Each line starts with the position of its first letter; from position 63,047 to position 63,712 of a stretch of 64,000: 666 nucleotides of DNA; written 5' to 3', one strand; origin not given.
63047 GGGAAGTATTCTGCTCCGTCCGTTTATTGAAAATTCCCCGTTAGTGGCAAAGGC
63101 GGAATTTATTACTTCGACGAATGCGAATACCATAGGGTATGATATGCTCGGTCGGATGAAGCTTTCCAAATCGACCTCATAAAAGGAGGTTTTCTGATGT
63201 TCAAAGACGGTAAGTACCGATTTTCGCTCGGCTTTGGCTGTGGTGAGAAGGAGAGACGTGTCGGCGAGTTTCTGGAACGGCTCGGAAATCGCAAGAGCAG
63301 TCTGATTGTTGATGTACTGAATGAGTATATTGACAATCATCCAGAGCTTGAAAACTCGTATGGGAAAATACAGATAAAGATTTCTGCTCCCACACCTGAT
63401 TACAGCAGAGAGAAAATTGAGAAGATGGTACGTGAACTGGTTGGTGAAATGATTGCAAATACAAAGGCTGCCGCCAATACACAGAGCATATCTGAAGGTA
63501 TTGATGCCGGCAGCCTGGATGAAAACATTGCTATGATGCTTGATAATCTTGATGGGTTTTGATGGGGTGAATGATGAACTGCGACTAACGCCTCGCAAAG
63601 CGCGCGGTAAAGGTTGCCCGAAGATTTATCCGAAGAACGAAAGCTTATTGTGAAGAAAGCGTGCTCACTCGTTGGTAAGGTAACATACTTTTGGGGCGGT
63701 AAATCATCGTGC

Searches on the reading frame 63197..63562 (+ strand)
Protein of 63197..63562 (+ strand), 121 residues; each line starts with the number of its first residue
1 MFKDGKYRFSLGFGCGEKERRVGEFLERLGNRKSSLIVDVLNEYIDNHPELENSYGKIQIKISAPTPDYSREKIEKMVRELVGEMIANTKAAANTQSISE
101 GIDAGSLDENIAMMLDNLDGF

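Call 41: search_protein_families(library=pfam, proteins=[window:63197-63562:+], max_evalue=0.001)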
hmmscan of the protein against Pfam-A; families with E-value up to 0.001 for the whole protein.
window:63197-63562:+ (121 aa): 0 families

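Call 69: find_encoding_contigs(protein=window:63197-63562:+, flank=10000, max_places=3)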
Protein window:63197-63562:+ (121 aa): 1 contig read that carries it; 1 place shown.
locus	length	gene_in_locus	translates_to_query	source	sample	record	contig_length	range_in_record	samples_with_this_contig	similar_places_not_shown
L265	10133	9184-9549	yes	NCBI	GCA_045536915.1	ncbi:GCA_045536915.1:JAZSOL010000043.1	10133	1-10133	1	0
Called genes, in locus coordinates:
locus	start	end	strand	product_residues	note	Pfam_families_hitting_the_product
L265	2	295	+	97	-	?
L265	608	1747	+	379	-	-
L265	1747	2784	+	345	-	PF09588:YqaJ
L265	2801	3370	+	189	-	PF24963:DUF7768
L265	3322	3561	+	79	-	-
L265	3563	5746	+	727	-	PF23139:OB_YrrC (weak), PF14520:HHH_5 (weak), PF14490:HHH_RecD2, PF00580:UvrD-helicase (faint), PF13245:AAA_19, PF13604:AAA_30, PF18335:SH3_13, PF13538:UvrD_C_2, +2 more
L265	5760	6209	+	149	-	-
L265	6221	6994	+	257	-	-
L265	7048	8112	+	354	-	PF12965:DUF3854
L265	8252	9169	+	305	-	PF17989:ALP_N, PF21522:MreB-like_C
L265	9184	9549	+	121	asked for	-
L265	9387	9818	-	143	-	-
